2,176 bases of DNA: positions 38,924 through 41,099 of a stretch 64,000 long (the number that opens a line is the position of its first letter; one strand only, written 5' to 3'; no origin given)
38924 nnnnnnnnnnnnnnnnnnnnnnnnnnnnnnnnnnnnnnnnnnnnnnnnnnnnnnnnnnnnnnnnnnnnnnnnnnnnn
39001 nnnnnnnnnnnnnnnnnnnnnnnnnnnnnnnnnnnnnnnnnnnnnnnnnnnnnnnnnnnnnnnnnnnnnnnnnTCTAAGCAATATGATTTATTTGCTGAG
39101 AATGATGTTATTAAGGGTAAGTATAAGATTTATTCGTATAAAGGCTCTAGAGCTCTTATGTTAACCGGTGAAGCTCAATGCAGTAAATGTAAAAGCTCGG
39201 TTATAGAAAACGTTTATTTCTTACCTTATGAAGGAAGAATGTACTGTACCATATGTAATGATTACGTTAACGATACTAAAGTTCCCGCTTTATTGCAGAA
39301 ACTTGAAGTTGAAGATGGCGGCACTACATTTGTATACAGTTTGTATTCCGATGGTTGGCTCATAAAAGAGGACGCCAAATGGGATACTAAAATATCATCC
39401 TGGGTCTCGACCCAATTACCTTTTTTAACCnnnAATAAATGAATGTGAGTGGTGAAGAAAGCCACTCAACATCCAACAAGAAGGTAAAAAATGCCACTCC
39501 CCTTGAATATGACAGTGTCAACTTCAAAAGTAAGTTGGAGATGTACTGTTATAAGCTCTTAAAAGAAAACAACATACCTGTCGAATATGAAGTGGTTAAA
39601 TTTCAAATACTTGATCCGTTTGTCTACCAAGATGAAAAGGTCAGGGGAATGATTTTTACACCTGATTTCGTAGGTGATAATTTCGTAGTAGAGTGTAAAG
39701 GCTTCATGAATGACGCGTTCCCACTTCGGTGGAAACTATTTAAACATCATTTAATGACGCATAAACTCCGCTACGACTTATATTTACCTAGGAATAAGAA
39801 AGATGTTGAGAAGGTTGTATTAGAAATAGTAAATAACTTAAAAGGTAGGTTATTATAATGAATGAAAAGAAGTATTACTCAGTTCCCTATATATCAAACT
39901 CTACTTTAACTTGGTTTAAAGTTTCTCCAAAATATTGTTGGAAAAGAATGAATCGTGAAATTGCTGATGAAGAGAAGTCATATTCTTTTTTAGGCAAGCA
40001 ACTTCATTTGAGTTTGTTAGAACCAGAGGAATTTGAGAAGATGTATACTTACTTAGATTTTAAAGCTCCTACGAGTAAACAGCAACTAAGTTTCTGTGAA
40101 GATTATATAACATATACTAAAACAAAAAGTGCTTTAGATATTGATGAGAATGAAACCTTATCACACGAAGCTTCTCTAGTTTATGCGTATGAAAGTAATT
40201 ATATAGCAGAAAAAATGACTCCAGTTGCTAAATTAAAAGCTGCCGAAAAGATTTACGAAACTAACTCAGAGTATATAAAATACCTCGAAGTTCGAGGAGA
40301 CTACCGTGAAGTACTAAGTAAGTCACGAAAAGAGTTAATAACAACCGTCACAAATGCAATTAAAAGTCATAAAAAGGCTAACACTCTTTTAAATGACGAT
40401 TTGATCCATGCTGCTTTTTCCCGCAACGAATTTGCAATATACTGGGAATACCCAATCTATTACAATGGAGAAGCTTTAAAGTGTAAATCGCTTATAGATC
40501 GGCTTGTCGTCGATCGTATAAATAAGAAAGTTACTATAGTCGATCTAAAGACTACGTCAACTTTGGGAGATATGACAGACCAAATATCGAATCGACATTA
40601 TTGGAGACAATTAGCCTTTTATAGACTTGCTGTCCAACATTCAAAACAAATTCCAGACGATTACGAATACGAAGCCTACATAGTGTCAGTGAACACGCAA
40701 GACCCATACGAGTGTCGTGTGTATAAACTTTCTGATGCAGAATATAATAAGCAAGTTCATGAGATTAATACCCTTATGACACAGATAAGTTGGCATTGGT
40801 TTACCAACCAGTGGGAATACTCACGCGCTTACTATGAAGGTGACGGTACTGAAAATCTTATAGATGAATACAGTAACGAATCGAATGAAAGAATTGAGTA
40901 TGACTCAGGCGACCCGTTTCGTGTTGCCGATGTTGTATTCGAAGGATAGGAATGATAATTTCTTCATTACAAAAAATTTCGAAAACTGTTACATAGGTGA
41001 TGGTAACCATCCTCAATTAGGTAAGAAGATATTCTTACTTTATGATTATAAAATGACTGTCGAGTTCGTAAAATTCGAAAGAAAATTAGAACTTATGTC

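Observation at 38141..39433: Co-catalytic zinc aminopeptidase-like protein fused to a zinc ribbon inside the replication module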

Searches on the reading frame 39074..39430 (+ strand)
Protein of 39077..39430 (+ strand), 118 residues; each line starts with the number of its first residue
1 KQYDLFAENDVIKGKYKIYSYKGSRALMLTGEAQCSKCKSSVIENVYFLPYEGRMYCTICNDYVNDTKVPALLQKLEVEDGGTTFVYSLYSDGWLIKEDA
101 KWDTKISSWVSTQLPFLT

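Call 59: search_protein_families(library=pfam, proteins=[window:39077-39430:+], max_evalue=10)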
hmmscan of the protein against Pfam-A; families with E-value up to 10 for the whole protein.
seq(118 aa): 4 families
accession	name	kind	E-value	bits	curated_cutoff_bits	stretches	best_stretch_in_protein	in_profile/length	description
PF17026.10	zf-RRPl_C4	-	0.046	14.3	28.9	1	34-83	3-47/108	Putative ribonucleoprotein zinc-finger pf C4 type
PF25431.1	zf-C17orf113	-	0.38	11.1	29.5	1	52-65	12-24/63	C17orf113 probable zinc finger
PF18716.7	VATC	-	0.39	11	26.6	1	34-59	5-29/43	Vms1-associating treble clef domain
PF22082.2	TtuA_LIM_N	-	1.6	9.3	27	0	34-59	1-23/26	2-thiouridine synthetase TtuA, N-terminal LIM domain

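Call 68: search_solved_structures(query=A6, max_evalue=5, show_alignments=3)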
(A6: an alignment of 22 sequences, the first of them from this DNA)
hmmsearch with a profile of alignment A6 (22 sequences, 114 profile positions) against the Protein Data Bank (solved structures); distinct sequences matched with E-value up to 5: 36.
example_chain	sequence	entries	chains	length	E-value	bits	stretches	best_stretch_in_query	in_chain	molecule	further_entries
1pft_A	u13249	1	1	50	0.00088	22.8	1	28-65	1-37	TFIIB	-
6zj3_Sc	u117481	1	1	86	0.018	18.5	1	13-67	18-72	Ribosomal protein eS27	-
5it7_f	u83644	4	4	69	0.019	18.5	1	15-61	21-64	Ubiquitin-40S ribosomal protein S27a | Ribosomal protein eS31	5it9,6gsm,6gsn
9v21_sC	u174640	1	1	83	0.11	16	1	27-70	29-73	Small ribosomal subunit protein eS27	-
9v1j_sC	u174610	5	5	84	0.11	16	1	27-70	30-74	Small ribosomal subunit protein eS27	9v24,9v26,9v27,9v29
3j80_f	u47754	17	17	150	0.12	15.9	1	16-60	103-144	eS31 | Ubiquitin-40S ribosomal protein S27a | Small ribosomal subunit protein eS31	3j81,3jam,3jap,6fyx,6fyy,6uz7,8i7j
4bts_A6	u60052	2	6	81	0.13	15.8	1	12-64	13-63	40S RIBOSOMAL PROTEIN S27 | RPS27E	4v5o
9fhl_Y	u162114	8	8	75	0.15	15.6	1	6-64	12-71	Small ribosomal subunit protein eS31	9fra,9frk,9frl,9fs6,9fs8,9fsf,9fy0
1i3q_I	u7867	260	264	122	0.17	15.4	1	22-52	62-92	DNA-DIRECTED RNA POLYMERASE II 14.2KD POLYPEPTIDE | DNA-directed RNA polymerase II, chain RPB9 | DNA-directed RNA polymerase II 14.2 kDa polypeptide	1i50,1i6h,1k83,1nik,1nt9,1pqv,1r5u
5c44_I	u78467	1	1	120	0.18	15.3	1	22-52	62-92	DNA-directed RNA polymerase II subunit RPB9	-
5fmf_I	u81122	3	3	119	0.2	15.2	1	23-52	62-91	DNA-DIRECTED RNA POLYMERASE II SUBUNIT RPB9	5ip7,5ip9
5da5_A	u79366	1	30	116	0.21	15.1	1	85-111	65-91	Rru_A0973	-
6suw_A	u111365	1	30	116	0.21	15.1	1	85-111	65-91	Uncharacterized protein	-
6sv1_A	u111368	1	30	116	0.21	15.1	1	85-111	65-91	Encapsulated Ferritin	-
5l89_A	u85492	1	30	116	0.22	15.1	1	85-111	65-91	Rru_A0973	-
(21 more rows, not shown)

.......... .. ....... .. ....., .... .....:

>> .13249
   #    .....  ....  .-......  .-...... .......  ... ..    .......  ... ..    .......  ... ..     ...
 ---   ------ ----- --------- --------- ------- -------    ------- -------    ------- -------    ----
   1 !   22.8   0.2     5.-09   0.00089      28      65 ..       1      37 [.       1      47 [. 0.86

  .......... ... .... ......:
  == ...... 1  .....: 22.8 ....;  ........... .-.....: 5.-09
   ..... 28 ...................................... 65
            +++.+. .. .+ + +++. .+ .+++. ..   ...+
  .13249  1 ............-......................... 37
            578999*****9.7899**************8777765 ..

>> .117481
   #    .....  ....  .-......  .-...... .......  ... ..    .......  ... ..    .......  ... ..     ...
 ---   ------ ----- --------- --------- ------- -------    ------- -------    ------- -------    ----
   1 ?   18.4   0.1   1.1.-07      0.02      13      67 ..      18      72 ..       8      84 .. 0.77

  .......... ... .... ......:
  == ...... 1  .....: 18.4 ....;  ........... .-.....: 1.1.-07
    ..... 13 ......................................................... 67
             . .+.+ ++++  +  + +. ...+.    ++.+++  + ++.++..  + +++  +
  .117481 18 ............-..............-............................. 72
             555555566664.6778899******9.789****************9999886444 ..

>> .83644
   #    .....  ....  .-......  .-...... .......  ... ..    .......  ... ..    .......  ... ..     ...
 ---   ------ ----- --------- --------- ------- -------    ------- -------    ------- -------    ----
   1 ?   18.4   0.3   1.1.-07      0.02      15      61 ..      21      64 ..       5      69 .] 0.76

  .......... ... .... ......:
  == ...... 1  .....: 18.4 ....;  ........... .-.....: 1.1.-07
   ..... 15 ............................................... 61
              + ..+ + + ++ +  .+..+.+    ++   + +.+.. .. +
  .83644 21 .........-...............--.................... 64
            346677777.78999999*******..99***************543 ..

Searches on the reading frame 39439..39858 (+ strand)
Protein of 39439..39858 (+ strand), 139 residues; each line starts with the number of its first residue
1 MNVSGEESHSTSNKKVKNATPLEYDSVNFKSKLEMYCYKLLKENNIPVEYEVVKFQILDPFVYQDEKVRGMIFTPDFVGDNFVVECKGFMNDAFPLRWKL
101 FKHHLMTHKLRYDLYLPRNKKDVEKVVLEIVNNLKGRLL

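Call 3: search_protein_families(library=pfam, proteins=[window:39439-39858:+], max_evalue=0.1)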
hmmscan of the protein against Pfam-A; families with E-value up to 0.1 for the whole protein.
window:39439-39858:+ (139 aa): 2 families
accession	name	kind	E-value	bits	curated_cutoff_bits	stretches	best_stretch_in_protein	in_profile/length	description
PF06356.17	DUF1064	-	7.3e-06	26.8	24.7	1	18-112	5-108/117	Protein of unknown function (DUF1064)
PF05367.17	Phage_endo_I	-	0.0054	16.8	29.1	1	27-91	13-71/149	Phage endonuclease I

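Call 4: search_protein_families(library=phrogs, proteins=[window:39439-39858:+], max_evalue=0.01)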
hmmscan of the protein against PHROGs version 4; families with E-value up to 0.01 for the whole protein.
window:39439-39858:+ (139 aa): 2 families
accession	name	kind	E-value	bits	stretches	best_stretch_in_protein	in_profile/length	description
phrog_190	-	DNA, RNA and nucleotide metabolism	8.5e-09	36.2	1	18-104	179-273/338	Holliday junction resolvase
phrog_945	-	DNA, RNA and nucleotide metabolism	2e-05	25.4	1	26-92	11-68/145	endonuclease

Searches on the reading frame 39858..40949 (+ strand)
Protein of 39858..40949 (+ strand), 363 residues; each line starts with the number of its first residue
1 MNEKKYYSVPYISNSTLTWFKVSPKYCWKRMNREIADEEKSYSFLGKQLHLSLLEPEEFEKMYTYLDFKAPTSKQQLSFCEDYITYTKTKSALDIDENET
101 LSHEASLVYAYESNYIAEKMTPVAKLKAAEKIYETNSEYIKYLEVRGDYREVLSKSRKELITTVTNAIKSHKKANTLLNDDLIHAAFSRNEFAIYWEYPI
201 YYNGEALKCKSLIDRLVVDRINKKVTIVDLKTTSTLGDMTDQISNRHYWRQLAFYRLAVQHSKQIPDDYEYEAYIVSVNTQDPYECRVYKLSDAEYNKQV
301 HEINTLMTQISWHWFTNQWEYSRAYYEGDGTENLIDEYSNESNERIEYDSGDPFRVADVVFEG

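Call 3: search_protein_families(library=pfam, proteins=[window:39858-40949:+], max_evalue=0.1)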
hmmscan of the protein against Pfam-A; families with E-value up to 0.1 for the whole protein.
window:39858-40949:+ (363 aa): 3 families
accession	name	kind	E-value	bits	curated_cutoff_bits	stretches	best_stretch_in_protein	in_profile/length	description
PF12684.13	DUF3799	-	2.6e-09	37.6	26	1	14-319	2-220/233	PDDEXK-like domain of unknown function (DUF3799)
PF12705.13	PDDEXK_1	-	3.7e-07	30.8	22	1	204-299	121-213/247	PD-(D/E)XK nuclease superfamily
PF05878.16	Phyto_Pns9_10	-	0.058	13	27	1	73-193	89-207/344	Phytoreovirus nonstructural protein Pns9/Pns10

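Call 4: search_protein_families(library=phrogs, proteins=[window:39858-40949:+], max_evalue=0.01)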
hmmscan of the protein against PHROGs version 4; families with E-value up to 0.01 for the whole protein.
window:39858-40949:+ (363 aa): 2 families
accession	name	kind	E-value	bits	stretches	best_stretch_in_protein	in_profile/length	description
phrog_412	-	DNA, RNA and nucleotide metabolism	2.2e-25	90.8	1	1-310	144-381/440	exonuclease VIII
phrog_607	-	DNA, RNA and nucleotide metabolism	0.00062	19.1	1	5-318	587-855/883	exonuclease VII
